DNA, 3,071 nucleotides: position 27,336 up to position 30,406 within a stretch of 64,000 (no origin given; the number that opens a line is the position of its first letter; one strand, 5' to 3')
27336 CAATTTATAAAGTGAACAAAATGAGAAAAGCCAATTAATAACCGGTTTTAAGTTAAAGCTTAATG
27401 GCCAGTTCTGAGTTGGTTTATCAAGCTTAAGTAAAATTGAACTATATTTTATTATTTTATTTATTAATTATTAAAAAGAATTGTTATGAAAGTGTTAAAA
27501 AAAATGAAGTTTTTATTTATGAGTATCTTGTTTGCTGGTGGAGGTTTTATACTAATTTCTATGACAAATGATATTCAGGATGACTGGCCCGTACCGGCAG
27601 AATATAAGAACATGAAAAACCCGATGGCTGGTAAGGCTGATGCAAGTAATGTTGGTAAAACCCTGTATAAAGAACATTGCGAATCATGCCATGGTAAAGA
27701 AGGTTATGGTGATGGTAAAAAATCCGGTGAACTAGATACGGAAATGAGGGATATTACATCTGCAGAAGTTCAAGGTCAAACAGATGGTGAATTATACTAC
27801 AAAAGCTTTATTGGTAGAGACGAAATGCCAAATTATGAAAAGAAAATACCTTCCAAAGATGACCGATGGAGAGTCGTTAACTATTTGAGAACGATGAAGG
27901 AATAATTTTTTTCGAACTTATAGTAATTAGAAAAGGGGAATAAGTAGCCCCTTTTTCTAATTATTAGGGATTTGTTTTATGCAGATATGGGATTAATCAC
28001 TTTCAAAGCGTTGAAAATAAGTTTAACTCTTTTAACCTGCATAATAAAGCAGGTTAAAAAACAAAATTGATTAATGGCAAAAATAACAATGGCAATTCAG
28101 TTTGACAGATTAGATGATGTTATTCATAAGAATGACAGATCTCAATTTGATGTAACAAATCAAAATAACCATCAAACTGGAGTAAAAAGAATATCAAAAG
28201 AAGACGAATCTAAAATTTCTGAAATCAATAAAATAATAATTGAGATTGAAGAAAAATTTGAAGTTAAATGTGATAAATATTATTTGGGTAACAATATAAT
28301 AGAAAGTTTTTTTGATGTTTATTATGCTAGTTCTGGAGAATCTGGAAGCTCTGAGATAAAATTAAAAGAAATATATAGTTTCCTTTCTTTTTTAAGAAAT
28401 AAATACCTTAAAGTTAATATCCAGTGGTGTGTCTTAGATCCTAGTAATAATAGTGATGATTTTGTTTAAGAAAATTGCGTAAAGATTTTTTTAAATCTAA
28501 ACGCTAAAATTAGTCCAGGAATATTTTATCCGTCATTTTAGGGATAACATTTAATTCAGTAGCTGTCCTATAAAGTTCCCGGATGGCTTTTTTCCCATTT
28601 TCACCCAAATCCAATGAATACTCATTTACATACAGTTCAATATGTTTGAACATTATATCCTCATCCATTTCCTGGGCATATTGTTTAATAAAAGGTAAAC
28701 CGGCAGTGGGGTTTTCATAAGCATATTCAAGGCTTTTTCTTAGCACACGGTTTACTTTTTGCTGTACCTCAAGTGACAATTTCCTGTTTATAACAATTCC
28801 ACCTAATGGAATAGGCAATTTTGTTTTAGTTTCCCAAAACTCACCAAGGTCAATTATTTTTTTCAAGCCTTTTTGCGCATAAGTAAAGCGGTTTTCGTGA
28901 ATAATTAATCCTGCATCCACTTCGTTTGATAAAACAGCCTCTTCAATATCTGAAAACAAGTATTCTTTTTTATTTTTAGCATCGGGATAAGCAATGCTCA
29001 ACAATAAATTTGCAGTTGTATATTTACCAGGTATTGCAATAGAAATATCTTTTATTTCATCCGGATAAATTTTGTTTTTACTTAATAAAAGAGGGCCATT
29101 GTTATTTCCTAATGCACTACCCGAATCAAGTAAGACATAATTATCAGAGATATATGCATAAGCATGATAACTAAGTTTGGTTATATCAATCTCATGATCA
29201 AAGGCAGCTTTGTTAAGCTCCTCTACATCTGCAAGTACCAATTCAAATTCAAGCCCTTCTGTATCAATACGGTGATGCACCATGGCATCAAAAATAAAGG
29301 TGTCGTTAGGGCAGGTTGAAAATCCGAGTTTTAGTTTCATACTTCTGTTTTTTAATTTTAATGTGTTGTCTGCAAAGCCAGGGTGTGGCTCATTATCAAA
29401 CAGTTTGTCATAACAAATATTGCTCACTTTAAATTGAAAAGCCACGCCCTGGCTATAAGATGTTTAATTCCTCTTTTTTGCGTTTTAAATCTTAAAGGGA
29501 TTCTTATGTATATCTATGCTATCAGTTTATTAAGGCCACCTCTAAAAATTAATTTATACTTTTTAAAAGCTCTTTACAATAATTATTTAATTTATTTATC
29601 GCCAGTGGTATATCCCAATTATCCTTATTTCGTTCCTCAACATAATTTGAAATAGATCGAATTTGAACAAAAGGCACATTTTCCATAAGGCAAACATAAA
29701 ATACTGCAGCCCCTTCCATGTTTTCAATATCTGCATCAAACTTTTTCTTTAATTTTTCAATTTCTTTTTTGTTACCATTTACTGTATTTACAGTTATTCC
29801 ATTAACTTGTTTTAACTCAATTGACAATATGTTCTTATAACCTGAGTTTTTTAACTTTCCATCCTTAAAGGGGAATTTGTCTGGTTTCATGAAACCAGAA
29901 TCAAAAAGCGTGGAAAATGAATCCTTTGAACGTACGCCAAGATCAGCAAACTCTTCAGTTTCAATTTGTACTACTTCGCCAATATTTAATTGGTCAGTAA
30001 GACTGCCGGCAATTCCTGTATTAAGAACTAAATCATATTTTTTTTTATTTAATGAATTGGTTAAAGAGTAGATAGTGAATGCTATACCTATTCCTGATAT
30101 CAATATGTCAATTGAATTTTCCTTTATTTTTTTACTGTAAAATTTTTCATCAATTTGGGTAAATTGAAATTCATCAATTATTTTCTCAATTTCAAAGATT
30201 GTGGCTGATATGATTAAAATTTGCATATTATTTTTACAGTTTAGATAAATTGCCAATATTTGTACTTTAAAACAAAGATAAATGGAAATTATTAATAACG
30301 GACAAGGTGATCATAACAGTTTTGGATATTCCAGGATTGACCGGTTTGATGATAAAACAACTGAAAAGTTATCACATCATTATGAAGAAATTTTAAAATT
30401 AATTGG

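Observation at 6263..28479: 22-kb island encoding what looks like a complete, self-regulated extracellular electron-transfer pathway in a Bacteroidota-type genome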

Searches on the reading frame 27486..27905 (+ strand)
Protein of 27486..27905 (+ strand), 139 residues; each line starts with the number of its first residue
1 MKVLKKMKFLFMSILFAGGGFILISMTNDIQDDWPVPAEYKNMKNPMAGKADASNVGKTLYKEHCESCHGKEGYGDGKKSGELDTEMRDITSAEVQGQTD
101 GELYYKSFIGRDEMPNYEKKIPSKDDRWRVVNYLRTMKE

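Call 5: search_protein_families(library=pfam, proteins=[window:27486-27905:+], max_evalue=0.01)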
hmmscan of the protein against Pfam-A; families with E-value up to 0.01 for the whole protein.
window:27486-27905:+ (139 aa): 2 families
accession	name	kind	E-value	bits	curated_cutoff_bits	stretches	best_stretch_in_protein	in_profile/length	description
PF13442.11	Cytochrome_CBB3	-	2.6e-08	34.5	27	1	56-134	5-68/68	Cytochrome C oxidase, cbb3-type, subunit III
PF00034.26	Cytochrom_C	-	3e-08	35.3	21.3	1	57-138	4-90/90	Cytochrome c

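Call 16: search_protein_families(library=ncbifam, proteins=[window:27486-27905:+], max_evalue=0.1)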
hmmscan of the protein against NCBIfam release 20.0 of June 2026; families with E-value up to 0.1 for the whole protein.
window:27486-27905:+ (139 aa): 12 families
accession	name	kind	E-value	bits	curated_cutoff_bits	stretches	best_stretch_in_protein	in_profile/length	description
NF011054.0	PRK14486.1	equivalog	2.4e-11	43.7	447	1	28-138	188-291/294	putative bifunctional cbb3-type cytochrome c oxidase subunit II/cytochrome c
NF050122.1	bc1_QcrC_actin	exception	2.2e-08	33.7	200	2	50-138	133-212/253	cytochrome bc1 complex diheme cytochrome c subunit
TIGR04494.1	c550_PedF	equivalog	2.1e-06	27.6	122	1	42-138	38-131/133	cytochrome c-550 PedF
NF033864.1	cytochrome579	equivalog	4.9e-05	23.2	280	1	39-105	34-103/179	cytochrome 579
TIGR04315.1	octaheme_Shew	subfamily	0.00084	18.5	375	1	35-89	119-172/440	tetrathionate reductase family octaheme c-type cytochrome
TIGR03872.1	cytochrome_MoxG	equivalog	0.0017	18.5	147.8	1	42-137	32-121/133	cytochrome c(L), periplasmic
NF040606.1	CytoC_perox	subfamily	0.0022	17.2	150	1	53-90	297-332/524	di-heme-cytochrome C peroxidase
TIGR00782.1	ccoP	equivalog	0.0047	16.3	179.95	1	52-77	105-226/285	cytochrome-c oxidase, cbb3-type subunit III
NF045774.1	cytochro_C551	exception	0.005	16.8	118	1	47-75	32-60/110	cytochrome c551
NF045773.1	cytochro_C550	exception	0.0059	16.5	125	1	30-76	28-71/118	cytochrome c550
NF049874.1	PdsA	exception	0.031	14.1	330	1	39-76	106-142/198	periplasmic diheme shuttle PdsA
NF045930.1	Cytc6PetJCyano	equivalog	0.041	13.8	135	0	48-122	22-91/110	cytochrome c6 PetJ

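Call 55: search_solved_structures(query=window:27486-27905:+, max_evalue=1)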
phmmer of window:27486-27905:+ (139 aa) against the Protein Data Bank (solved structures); distinct sequences matched with E-value up to 1: 36.
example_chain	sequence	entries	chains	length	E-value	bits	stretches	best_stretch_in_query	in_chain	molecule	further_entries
9vr0_A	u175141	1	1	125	1.8e-14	57.4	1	33-136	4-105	Cytochrome c552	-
7o9u_A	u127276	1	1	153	3.1e-14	56.6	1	33-136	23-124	Cytochrome c552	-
6h5l_B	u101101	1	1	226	3.3e-13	53.3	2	56-137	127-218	Conserved hypothetical cytochrome protein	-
6btm_E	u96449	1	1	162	2.1e-07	34.5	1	41-138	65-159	Alternative Complex III subunit E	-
6lod_E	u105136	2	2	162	2.2e-05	27.9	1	57-138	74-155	Cytochrome c domain-containing protein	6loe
8snh_G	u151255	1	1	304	0.00012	25.6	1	37-76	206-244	Cbb3-type cytochrome c oxidase subunit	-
9wcx_U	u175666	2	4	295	0.0005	23.5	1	57-137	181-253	Cytochrome bc1 complex cytochrome c subunit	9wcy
7rh5_O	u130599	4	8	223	0.00062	23.2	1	57-136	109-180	Cytochrome bc1 complex cytochrome c subunit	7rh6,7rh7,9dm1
6hwh_M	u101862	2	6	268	0.00069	23.1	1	57-136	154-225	Cytochrome bc1 complex cytochrome c subunit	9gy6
8ovc_O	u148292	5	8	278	0.00078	22.9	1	57-136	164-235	Cytochrome bc1 complex cytochrome c subunit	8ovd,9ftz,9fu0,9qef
6adq_C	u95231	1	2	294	0.00091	22.7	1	57-136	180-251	Cytochrome bc1 complex cytochrome c subunit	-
7o38_A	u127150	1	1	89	0.001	22.5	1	58-135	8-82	Cytochrome c-552 Ks_3357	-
6f0k_E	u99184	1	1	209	0.0014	22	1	50-138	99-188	Quinol:cytochrome c oxidoreductase monoheme cytochrome subunit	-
7q21_C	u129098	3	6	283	0.0018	21.7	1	51-139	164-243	Cytochrome bc1 complex cytochrome c subunit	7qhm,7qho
3mk7_C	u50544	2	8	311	0.0023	21.3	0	48-77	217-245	Cytochrome c oxidase, cbb3-type, subunit P | Cbb3-type cytochrome c oxidase subunit CcoP1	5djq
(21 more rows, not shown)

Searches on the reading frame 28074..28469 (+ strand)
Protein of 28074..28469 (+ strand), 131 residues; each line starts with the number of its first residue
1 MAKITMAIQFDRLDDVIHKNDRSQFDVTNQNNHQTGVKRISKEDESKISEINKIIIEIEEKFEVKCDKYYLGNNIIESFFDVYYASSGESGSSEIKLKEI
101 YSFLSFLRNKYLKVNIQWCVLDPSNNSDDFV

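Call 5: search_protein_families(library=pfam, proteins=[window:28074-28469:+], max_evalue=0.01)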
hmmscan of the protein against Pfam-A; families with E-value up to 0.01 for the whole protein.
window:28074-28469:+ (131 aa): 0 families

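Call 16: search_protein_families(library=ncbifam, proteins=[window:28074-28469:+], max_evalue=0.1)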
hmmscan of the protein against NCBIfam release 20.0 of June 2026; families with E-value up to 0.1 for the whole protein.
window:28074-28469:+ (131 aa): 1 family
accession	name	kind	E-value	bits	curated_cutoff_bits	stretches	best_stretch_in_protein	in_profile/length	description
NF010604.0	PRK14000.1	equivalog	0.03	14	342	1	24-61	129-165/185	K(+)-transporting ATPase subunit C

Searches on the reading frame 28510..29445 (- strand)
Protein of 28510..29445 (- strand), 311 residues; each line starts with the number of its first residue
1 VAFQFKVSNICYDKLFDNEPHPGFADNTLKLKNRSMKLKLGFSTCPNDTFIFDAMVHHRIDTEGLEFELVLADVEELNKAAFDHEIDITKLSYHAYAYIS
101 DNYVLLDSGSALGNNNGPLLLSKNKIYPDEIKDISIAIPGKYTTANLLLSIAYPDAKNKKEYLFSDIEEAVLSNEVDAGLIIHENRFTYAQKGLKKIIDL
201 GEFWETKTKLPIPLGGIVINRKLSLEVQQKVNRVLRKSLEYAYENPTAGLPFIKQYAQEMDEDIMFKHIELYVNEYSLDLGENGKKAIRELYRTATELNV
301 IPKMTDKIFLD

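Call 5: search_protein_families(library=pfam, proteins=[window:28510-29445:-], max_evalue=0.01)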
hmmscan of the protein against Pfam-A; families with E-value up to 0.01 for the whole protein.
window:28510-29445:- (311 aa): 1 family
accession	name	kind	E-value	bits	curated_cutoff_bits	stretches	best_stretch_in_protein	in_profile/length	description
PF02621.19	VitK2_biosynth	-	2.2e-77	260.4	26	1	38-296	1-251/252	Menaquinone biosynthesis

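Call 16: search_protein_families(library=ncbifam, proteins=[window:28510-29445:-], max_evalue=0.1)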
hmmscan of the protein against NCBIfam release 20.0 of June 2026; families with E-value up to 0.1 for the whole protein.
window:28510-29445:- (311 aa): 0 families

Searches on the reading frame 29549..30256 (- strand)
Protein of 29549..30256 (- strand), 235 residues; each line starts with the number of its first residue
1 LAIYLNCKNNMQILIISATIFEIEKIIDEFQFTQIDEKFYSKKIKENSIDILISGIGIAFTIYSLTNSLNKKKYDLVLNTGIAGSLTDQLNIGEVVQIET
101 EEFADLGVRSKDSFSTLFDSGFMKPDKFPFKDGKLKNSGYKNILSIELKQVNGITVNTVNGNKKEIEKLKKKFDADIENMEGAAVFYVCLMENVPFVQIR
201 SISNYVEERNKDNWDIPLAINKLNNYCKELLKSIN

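Call 5: search_protein_families(library=pfam, proteins=[window:29549-30256:-], max_evalue=0.01)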
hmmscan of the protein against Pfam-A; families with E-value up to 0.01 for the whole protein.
window:29549-30256:- (235 aa): 1 family
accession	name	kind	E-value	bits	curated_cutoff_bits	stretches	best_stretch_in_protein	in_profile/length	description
PF01048.26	PNP_UDP_1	-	7.2e-17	62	25.1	1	13-221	2-215/233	Phosphorylase superfamily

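Call 16: search_protein_families(library=ncbifam, proteins=[window:29549-30256:-], max_evalue=0.1)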
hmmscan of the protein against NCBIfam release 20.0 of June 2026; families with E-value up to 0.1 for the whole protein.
window:29549-30256:- (235 aa): 12 families
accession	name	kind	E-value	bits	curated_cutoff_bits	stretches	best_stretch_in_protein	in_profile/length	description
TIGR03664.1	fut_nucase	equivalog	2.5e-47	161.5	124.7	1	13-230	1-227/228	futalosine hydrolase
NF006087.0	PRK08236.1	equivalog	3e-26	92.5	213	1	9-232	3-216/219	futalosine hydrolase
NF004079.0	PRK05584.1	equivalog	1.1e-20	74.2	169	1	11-215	1-209/232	5'-methylthioadenosine/adenosylhomocysteine nucleosidase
TIGR01704.1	MTA_SAH-Nsdase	equivalog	3e-16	59.7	73.8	1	38-215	31-208/229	5'-methylthioadenosine/S-adenosylhomocysteine nucleosidase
NF011286.0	PRK14697.1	equivalog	3.7e-12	46.3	260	1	18-231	9-220/233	bifunctional 5'-methylthioadenosine/S-adenosylhomocysteine nucleosidase/phosphatase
NF005213.0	PRK06698.1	equivalog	7.8e-11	41.4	768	1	15-231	6-220/459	bifunctional 5'-methylthioadenosine/S-adenosylhomocysteine nucleosidase/phosphatase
NF004168.0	PRK05634.1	equivalog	5.9e-09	36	129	2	47-90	21-66/185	nucleosidase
TIGR03468.1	HpnG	hypoth_equivalog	1.4e-06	28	187.1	2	156-206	108-158/212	hopanoid-associated phosphorylase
NF005522.0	PRK07164.1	equivalog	6.7e-06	25.7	161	1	28-224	20-204/218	5'-methylthioadenosine/S-adenosylhomocysteine nucleosidase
NF005221.0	PRK06714.1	equivalog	2.7e-05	23.8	218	1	13-230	4-221/236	S-adenosylhomocysteine nucleosidase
TIGR01705.1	MTA_SAH-nuc-hyp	equivalog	0.0013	18.6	152.2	1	170-233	138-204/212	5'-methylthioadenosine/S-adenosylhomocysteine nucleosidase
NF004489.0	PRK05819.1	subfamily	0.015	14.5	230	1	40-209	49-210/236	DeoD-type purine-nucleoside phosphorylase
